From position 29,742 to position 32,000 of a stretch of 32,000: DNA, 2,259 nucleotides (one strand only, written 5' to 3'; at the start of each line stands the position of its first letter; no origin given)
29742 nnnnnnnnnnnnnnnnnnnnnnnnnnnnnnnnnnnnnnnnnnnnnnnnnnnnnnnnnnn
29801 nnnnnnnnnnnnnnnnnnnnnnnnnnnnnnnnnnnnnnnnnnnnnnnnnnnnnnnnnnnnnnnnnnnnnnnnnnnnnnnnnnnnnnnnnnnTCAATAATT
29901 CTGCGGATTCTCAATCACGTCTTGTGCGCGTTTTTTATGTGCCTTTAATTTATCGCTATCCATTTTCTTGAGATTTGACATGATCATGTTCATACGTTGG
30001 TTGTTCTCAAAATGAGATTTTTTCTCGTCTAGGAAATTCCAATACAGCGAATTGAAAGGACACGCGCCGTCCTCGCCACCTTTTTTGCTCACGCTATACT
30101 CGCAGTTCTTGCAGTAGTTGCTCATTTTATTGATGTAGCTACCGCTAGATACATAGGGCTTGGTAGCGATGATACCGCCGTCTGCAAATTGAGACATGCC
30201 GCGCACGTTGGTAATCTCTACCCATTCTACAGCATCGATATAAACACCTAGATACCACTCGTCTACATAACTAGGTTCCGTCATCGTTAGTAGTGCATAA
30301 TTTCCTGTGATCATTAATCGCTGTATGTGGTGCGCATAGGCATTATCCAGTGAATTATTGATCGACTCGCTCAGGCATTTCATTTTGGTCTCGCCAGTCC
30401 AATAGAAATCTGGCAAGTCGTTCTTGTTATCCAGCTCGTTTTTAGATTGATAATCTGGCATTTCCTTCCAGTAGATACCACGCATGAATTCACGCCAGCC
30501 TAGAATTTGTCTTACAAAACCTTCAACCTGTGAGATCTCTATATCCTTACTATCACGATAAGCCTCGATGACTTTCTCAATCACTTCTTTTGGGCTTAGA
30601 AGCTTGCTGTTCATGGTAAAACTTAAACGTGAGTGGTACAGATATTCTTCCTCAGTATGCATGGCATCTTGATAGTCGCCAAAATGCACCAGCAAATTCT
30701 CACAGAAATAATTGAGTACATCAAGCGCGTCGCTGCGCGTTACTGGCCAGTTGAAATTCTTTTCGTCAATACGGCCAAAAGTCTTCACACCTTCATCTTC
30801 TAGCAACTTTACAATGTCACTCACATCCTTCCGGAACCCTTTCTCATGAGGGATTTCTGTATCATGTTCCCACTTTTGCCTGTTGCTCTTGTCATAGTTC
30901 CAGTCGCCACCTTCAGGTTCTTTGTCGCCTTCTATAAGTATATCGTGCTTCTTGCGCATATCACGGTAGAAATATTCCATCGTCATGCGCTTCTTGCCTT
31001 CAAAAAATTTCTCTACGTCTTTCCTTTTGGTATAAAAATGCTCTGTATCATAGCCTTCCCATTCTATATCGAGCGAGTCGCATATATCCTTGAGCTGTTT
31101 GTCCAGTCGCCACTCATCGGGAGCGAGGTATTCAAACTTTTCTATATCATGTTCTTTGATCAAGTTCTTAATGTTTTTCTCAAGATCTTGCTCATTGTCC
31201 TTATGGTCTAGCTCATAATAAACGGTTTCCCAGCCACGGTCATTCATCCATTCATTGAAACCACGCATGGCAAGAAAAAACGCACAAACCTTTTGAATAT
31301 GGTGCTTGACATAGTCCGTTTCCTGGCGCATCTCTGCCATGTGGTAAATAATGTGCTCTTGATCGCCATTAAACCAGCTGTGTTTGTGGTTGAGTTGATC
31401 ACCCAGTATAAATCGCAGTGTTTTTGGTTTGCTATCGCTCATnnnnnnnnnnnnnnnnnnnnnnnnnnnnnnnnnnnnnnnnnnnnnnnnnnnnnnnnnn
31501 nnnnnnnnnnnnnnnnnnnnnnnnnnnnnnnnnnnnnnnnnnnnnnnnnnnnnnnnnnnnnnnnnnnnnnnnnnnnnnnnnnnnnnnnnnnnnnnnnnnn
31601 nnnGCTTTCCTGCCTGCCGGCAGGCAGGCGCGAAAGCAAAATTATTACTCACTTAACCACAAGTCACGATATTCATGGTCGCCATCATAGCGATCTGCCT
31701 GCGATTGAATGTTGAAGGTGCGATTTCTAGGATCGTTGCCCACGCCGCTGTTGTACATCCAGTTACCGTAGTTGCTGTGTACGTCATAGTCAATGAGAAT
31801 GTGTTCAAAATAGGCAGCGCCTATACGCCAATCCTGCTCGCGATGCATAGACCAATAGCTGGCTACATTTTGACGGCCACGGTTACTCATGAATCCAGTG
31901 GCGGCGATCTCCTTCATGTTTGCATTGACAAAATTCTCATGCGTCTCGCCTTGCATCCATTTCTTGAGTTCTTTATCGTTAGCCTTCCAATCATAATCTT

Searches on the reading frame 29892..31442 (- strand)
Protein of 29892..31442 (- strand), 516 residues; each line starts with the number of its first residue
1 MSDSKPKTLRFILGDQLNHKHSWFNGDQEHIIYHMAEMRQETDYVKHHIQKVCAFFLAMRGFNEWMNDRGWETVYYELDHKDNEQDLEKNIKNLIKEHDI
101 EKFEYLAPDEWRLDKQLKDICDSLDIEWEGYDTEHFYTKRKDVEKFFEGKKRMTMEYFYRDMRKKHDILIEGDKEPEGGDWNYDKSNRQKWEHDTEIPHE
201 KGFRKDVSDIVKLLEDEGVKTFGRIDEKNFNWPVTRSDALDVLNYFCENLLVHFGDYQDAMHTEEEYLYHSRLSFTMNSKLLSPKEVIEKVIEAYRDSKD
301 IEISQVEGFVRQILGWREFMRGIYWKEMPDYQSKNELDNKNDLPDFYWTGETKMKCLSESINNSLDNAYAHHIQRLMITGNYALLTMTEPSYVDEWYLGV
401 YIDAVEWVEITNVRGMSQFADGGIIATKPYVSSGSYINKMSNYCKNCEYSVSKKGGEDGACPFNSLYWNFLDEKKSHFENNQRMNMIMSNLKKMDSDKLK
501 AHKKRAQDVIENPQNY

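Call 67: search_protein_families(library=pfam, proteins=[window:29892-31442:-], max_evalue=0.00001)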
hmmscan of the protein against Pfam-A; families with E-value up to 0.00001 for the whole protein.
window:29892-31442:- (516 aa): 1 family
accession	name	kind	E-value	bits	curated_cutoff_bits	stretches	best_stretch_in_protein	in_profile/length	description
PF04244.19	DPRP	-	3e-76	256.6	22.1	1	10-230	1-224/224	Deoxyribodipyrimidine photo-lyase-related protein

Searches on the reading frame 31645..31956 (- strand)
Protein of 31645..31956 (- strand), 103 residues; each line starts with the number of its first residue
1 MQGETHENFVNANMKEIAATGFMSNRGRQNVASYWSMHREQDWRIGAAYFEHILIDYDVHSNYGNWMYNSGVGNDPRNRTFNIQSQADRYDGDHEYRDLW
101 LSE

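Call 67: search_protein_families(library=pfam, proteins=[window:31645-31956:-], max_evalue=0.00001)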
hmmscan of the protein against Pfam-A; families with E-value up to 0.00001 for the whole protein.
window:31645-31956:- (103 aa): 1 family
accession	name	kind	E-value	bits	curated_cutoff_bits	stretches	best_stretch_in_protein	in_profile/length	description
PF03441.19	FAD_binding_7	-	1.2e-26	93.8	27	1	2-103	49-152/203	FAD binding domain of DNA photolyase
